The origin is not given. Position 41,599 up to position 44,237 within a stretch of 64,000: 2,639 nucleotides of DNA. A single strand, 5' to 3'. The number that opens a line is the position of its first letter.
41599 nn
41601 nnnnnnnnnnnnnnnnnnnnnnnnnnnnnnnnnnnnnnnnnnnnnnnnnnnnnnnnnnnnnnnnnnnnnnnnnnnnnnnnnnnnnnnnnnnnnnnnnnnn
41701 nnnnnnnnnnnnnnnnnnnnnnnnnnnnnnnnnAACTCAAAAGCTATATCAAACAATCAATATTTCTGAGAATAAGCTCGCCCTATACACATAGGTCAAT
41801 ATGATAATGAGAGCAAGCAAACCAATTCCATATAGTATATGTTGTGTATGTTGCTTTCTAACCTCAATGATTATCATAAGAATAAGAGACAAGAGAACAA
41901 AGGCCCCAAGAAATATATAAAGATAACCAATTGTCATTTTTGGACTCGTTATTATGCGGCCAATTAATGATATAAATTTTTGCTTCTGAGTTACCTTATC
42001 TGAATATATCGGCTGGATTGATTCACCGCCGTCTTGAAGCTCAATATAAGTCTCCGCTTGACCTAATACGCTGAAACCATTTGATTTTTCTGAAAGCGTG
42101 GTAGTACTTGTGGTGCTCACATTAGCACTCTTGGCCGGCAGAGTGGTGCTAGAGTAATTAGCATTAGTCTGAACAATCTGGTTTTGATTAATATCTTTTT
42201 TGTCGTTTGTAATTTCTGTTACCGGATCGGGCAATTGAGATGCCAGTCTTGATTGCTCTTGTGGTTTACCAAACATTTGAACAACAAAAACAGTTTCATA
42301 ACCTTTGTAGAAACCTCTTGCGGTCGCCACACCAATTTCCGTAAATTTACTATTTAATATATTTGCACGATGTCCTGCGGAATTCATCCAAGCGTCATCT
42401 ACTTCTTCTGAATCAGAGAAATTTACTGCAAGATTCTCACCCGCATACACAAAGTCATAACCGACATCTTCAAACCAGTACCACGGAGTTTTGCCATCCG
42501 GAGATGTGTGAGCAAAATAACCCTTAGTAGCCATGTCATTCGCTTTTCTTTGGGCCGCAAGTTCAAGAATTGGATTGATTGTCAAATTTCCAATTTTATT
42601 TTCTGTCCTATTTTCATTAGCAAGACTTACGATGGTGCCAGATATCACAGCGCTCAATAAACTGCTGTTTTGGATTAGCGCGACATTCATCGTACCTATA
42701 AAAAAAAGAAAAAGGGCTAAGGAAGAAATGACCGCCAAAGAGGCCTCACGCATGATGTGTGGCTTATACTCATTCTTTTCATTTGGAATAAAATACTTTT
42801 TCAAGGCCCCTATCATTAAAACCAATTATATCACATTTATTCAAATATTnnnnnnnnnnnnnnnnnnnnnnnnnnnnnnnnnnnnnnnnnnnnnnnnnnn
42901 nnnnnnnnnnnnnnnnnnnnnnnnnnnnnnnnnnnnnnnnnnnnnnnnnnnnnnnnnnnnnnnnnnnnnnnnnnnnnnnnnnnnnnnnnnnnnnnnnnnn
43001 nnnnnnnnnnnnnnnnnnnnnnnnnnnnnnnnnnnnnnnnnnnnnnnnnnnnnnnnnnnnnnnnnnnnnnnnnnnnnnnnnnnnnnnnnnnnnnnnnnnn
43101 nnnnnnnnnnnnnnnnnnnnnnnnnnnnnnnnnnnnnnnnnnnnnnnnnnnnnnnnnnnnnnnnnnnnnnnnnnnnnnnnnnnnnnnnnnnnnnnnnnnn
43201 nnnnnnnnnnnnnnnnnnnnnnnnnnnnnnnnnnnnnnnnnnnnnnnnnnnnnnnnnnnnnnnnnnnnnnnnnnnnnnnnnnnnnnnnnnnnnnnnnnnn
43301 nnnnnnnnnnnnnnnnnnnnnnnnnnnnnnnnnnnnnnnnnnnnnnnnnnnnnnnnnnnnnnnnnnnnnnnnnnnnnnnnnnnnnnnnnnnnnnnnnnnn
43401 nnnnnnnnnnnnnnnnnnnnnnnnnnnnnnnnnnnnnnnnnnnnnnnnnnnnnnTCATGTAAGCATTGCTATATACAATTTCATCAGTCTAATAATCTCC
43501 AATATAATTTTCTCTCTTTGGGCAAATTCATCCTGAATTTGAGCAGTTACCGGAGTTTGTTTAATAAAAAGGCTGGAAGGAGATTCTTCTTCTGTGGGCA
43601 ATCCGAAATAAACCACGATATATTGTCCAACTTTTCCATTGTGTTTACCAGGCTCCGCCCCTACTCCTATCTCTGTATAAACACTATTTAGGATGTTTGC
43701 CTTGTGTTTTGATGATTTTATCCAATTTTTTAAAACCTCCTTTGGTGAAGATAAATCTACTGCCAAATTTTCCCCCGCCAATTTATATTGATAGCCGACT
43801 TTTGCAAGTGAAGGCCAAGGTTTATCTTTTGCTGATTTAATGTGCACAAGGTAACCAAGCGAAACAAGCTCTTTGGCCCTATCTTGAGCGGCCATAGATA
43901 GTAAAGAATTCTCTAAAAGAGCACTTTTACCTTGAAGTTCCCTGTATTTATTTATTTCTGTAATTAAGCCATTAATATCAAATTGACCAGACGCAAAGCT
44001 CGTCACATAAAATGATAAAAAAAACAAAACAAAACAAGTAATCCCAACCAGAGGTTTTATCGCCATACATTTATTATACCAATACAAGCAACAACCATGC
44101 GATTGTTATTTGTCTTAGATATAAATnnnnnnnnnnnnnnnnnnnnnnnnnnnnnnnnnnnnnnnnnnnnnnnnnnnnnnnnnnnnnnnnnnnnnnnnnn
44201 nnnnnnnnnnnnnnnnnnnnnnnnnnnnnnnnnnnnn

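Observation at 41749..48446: Sortase locus: two CAP-domain proteins, a sortase and a 1439-aa surface protein with a non-canonical LPxxG-like sorting signal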

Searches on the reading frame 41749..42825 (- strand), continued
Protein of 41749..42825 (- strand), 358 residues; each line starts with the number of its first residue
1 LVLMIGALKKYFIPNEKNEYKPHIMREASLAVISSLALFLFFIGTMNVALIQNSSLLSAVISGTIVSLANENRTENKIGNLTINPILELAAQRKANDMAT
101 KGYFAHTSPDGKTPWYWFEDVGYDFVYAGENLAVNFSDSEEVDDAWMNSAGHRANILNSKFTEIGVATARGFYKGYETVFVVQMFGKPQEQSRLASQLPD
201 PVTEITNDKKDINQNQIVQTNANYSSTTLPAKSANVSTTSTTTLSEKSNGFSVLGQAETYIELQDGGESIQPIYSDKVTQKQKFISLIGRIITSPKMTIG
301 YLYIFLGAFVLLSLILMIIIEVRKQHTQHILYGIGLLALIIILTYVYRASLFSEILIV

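Call 82: find_encoding_contigs(protein=P0268, flank=7000, max_places=1)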
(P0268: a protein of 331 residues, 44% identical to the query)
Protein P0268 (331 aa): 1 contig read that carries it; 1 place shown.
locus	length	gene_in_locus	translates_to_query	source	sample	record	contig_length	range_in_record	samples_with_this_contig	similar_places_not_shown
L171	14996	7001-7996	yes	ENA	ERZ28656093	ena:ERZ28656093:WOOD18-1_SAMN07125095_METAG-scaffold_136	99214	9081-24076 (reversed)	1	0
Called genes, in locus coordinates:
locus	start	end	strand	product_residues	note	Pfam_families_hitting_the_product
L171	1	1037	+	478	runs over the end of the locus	PF00932:LTD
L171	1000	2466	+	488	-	PF16656:Pur_ac_phosph_N (weak)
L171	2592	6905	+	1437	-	PF11999:Ice_binding, PF04862:DUF642 (weak), PF01471:PG_binding_1 (weak)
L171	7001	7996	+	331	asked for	PF00188:CAP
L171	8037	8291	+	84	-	PF04221:RelB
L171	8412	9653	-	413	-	PF01471:PG_binding_1, PF16656:Pur_ac_phosph_N (weak)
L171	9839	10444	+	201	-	PF09335:VTT_dom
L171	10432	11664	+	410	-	PF13742:tRNA_anti_2, PF01336:tRNA_anti-codon (weak), PF02601:Exonuc_VII_L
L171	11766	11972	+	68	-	PF02609:Exonuc_VII_S (faint)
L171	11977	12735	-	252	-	PF18306:LDcluster4, PF03641:Lysine_decarbox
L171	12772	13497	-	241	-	PF01479:S4, PF00849:PseudoU_synth_2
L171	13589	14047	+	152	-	PF00254:FKBP_C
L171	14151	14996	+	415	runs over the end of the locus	PF01702:TGT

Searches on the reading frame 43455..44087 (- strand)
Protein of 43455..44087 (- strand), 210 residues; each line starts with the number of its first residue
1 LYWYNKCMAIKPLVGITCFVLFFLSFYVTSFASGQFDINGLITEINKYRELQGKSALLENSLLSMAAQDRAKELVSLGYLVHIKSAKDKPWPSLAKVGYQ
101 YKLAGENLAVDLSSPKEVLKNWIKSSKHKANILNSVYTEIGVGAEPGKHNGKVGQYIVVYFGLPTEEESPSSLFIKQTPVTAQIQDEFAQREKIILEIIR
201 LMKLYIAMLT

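Call 3: search_protein_families(library=pfam, proteins=[window:43455-44087:-], max_evalue=0.01)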
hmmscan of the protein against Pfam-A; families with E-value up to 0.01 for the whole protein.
window:43455-44087:- (210 aa): 1 family
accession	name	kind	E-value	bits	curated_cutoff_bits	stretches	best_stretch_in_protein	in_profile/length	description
PF00188.32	CAP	-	6.5e-13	50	21.1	1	44-161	3-117/117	Cysteine-rich secretory protein family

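Call 4: search_protein_families(library=ncbifam, proteins=[window:43455-44087:-], max_evalue=0.01)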
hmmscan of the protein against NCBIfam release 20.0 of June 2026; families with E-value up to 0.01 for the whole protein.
window:43455-44087:- (210 aa): 2 families
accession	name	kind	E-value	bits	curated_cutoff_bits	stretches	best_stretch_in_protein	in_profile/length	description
TIGR02909.1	spore_YkwD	subfamily_domain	2.3e-21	76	171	1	41-152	8-119/127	uncharacterized protein, YkwD family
NF052539.1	DivAsocLipDalA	equivalog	1.1e-08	35.1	200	1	42-153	52-162/169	divisome-associated lipoprotein DalA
